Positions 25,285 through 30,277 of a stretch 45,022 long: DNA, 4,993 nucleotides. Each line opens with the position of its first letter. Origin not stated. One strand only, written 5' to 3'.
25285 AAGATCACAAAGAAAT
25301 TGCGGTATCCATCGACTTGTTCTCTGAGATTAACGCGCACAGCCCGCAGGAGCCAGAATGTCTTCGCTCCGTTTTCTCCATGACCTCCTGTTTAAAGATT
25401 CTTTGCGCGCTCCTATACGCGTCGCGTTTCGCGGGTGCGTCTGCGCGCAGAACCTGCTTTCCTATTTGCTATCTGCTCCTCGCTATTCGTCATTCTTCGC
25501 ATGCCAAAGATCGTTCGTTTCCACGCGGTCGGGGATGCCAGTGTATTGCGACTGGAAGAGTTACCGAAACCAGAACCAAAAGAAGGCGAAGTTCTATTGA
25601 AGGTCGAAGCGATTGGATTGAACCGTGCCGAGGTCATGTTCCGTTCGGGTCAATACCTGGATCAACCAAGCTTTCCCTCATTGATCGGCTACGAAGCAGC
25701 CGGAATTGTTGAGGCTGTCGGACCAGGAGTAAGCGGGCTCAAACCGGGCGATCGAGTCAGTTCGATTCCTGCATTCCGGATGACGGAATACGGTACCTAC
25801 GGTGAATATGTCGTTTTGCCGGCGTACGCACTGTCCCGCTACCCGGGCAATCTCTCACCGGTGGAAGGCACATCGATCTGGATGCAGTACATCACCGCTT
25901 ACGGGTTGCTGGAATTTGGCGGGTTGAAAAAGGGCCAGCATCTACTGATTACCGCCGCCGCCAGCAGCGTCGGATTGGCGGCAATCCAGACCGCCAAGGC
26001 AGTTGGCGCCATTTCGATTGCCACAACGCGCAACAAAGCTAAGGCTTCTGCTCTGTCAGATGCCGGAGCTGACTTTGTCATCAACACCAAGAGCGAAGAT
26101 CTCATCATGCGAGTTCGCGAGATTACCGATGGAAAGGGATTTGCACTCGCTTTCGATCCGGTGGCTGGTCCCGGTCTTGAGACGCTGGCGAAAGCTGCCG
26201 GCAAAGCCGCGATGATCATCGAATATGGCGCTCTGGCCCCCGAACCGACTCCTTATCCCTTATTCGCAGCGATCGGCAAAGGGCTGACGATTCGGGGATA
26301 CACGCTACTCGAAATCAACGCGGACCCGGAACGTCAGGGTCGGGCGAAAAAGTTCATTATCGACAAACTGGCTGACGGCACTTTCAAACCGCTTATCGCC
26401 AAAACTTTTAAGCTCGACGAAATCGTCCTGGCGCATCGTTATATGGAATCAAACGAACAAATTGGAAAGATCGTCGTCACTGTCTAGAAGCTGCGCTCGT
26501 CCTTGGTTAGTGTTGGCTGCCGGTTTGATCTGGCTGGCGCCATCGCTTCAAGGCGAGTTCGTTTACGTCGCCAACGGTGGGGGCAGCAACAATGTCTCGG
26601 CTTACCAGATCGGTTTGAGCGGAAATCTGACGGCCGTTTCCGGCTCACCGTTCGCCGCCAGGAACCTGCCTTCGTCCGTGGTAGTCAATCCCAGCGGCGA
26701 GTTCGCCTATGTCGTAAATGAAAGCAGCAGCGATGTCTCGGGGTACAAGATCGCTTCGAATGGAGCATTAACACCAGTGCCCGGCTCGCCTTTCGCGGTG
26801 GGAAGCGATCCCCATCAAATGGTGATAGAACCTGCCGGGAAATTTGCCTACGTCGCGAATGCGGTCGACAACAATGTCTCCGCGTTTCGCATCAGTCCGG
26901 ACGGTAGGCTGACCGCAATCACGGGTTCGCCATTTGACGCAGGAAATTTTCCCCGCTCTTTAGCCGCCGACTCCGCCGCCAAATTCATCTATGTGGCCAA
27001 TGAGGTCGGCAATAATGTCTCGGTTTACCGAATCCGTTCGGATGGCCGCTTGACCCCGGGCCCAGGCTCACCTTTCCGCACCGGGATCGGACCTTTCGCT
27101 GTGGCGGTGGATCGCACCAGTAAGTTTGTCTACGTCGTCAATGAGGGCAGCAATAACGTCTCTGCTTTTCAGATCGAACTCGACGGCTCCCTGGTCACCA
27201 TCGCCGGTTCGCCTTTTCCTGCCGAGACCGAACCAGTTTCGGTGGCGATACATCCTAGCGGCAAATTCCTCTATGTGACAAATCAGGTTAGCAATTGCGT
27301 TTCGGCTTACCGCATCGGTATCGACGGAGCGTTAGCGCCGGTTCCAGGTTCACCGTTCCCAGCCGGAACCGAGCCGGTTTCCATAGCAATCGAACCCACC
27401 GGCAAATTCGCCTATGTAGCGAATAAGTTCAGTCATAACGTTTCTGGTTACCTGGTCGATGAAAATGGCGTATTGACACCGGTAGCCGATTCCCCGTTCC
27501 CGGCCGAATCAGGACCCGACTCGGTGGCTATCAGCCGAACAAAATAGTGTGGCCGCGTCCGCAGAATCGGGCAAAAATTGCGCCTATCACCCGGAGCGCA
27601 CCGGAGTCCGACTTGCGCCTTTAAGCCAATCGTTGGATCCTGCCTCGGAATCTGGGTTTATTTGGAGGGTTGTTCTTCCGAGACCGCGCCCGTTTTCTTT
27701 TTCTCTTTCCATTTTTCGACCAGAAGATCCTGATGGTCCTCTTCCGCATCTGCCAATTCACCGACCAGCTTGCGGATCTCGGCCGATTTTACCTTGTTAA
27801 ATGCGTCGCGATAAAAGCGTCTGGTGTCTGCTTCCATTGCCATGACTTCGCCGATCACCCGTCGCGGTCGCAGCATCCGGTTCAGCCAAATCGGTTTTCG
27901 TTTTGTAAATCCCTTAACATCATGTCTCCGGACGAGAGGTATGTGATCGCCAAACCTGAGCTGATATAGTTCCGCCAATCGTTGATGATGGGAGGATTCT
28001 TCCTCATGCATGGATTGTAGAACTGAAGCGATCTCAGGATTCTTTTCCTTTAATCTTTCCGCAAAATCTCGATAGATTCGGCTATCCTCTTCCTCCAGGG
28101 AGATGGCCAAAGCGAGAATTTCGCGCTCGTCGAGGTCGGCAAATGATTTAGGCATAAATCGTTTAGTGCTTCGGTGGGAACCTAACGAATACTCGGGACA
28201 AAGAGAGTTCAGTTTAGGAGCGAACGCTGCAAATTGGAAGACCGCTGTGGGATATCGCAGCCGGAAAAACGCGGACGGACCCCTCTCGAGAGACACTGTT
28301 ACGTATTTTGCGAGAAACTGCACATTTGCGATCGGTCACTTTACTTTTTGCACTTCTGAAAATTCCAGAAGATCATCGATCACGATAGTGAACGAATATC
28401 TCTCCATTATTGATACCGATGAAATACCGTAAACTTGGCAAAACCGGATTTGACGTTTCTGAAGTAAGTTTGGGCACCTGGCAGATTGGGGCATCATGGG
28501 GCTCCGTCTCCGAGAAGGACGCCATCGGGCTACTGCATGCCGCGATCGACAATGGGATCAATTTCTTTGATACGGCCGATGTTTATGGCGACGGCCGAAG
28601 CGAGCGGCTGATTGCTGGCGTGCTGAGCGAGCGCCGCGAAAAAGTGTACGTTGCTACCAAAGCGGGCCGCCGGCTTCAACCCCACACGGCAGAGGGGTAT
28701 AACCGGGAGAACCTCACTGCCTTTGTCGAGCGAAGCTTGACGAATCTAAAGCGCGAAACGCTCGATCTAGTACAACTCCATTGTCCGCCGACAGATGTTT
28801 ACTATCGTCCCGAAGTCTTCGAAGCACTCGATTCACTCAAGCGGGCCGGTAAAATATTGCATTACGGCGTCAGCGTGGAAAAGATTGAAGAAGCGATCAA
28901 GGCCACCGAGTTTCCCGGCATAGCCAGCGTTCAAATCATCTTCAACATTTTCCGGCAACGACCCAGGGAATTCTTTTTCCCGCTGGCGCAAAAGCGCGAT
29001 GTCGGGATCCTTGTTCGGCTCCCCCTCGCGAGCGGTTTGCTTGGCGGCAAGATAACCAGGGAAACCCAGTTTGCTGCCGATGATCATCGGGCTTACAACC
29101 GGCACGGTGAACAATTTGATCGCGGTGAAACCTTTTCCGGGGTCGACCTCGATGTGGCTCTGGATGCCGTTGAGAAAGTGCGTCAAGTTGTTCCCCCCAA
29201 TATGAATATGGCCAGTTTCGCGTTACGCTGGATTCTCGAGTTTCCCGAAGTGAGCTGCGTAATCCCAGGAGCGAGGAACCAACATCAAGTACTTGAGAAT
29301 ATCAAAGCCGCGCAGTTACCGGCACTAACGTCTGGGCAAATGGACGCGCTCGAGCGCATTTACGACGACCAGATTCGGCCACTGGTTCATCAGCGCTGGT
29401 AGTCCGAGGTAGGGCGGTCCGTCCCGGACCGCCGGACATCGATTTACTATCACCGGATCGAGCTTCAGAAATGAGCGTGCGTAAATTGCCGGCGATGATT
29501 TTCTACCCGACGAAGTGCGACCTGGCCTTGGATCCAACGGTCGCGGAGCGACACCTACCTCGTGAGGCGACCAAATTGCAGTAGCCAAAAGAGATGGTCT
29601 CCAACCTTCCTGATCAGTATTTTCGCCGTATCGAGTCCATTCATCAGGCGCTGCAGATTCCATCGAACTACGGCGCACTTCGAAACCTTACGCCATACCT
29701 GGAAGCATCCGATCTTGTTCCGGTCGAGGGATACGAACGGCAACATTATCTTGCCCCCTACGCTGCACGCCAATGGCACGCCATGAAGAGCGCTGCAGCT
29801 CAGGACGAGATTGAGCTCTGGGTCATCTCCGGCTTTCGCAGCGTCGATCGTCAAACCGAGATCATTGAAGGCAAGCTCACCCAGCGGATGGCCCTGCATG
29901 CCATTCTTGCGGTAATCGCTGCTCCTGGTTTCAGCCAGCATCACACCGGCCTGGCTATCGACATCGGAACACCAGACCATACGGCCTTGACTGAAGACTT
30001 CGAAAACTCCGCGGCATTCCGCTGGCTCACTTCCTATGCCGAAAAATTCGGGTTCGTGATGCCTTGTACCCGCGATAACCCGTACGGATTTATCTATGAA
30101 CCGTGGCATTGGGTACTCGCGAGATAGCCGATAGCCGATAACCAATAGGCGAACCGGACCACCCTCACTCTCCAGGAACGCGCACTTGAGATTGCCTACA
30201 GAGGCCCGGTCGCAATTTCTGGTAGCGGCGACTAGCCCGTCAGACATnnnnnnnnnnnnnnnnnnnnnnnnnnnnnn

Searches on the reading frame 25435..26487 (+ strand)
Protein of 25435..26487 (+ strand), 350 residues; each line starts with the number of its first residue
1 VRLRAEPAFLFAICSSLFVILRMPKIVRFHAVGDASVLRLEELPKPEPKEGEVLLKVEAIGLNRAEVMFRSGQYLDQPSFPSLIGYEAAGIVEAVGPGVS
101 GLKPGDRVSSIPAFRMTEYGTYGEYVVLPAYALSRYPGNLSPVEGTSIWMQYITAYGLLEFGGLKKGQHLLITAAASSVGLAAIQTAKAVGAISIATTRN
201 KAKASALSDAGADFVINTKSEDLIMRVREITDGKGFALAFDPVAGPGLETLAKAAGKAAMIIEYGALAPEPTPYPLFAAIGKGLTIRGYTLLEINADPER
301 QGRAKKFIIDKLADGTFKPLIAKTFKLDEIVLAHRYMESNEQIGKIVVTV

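Call 23: search_protein_families(library=pfam, proteins=[window:25435-26487:+])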
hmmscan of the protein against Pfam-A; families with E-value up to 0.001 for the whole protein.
window:25435-26487:+ (350 aa): 3 families
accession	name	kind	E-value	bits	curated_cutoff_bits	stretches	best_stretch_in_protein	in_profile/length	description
PF00107.32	ADH_zinc_N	-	2.5e-20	73.2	31.8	1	179-293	2-116/129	Zinc-binding dehydrogenase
PF08240.17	ADH_N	-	1.5e-16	61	23.5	1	50-136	2-102/104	Alcohol dehydrogenase GroES-like domain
PF13602.12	ADH_zinc_N_2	-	5.8e-16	60.1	27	1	211-348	2-134/134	Zinc-binding dehydrogenase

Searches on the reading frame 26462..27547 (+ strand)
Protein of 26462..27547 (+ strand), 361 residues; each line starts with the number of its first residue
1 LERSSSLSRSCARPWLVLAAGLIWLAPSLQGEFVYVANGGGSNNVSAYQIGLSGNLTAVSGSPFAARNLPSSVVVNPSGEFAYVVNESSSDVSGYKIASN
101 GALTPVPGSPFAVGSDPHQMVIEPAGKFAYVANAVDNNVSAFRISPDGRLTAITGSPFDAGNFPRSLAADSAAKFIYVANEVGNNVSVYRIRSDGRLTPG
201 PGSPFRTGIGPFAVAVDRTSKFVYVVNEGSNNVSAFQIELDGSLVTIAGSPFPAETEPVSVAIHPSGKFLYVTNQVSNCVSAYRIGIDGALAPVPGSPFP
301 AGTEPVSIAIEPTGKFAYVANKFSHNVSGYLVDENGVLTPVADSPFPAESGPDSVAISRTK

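Call 23: search_protein_families(library=pfam, proteins=[window:26462-27547:+])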
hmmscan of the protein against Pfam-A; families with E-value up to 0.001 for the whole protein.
window:26462-27547:+ (361 aa): 5 families
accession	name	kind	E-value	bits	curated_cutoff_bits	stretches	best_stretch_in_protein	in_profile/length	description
PF10282.15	Lactonase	-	2.5e-39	135.9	21.7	3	188-343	169-332/344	Lactonase, 7-bladed beta-propeller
PF20249.3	VasX_N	-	1.5e-07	32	27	0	130-187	56-119/156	VasX toxin N-terminal region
PF01731.26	Arylesterase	-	1e-06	29.3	21.3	0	163-192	55-84/86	Arylesterase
PF13517.12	FG-GAP_3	-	0.00056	20.9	26.9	0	176-216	10-48/61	FG-GAP-like repeat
PF01436.27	NHL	-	0.00068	20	20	0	162-185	2-24/28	NHL repeat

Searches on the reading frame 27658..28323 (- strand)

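Call 23: search_protein_families(library=pfam, proteins=[window:27658-28323:-])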
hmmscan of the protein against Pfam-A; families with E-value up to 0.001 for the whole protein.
window:27658-28323:- (221 aa): 3 families
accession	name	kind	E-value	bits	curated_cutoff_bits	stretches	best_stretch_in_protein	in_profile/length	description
PF02915.23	Rubrerythrin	-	1.8e-26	93.6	22.8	1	68-201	1-133/137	Rubrerythrin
PF09537.16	DUF2383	-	0.00026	21.5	30.8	0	157-206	6-55/111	Domain of unknown function (DUF2383)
PF03232.19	COQ7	-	0.00092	19.3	23.5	0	82-208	19-147/169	Ubiquinone biosynthesis protein COQ7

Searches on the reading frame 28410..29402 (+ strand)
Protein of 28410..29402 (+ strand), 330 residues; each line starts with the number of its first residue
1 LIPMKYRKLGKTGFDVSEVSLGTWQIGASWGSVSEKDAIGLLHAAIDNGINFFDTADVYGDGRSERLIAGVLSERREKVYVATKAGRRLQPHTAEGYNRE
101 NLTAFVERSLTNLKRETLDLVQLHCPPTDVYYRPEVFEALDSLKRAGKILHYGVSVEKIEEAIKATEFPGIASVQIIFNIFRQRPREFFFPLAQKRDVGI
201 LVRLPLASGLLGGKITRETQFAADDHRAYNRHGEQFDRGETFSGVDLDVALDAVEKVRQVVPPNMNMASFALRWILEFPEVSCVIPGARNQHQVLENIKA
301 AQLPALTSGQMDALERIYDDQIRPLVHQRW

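Call 23: search_protein_families(library=pfam, proteins=[window:28410-29402:+])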
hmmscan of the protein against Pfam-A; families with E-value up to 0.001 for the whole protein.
window:28410-29402:+ (330 aa): 1 family
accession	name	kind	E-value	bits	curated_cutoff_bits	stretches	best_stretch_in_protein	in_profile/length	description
PF00248.27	Aldo_ket_red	-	5.2e-67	226.4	24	1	19-318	2-290/291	Aldo/keto reductase family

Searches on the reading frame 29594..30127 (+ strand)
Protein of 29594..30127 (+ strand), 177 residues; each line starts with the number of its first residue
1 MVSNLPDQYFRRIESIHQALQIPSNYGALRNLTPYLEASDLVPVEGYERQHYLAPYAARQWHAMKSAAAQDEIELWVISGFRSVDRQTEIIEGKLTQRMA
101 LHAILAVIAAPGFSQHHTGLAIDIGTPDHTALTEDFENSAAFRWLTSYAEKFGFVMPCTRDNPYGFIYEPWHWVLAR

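Call 24: search_protein_families(library=pfam, proteins=[window:29594-30127:+])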
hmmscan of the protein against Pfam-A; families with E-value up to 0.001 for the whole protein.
window:29594-30127:+ (177 aa): 1 family
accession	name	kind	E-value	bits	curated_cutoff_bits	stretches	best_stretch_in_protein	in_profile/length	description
PF02557.22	VanY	-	7.6e-35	120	25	1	51-173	2-127/132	D-alanyl-D-alanine carboxypeptidase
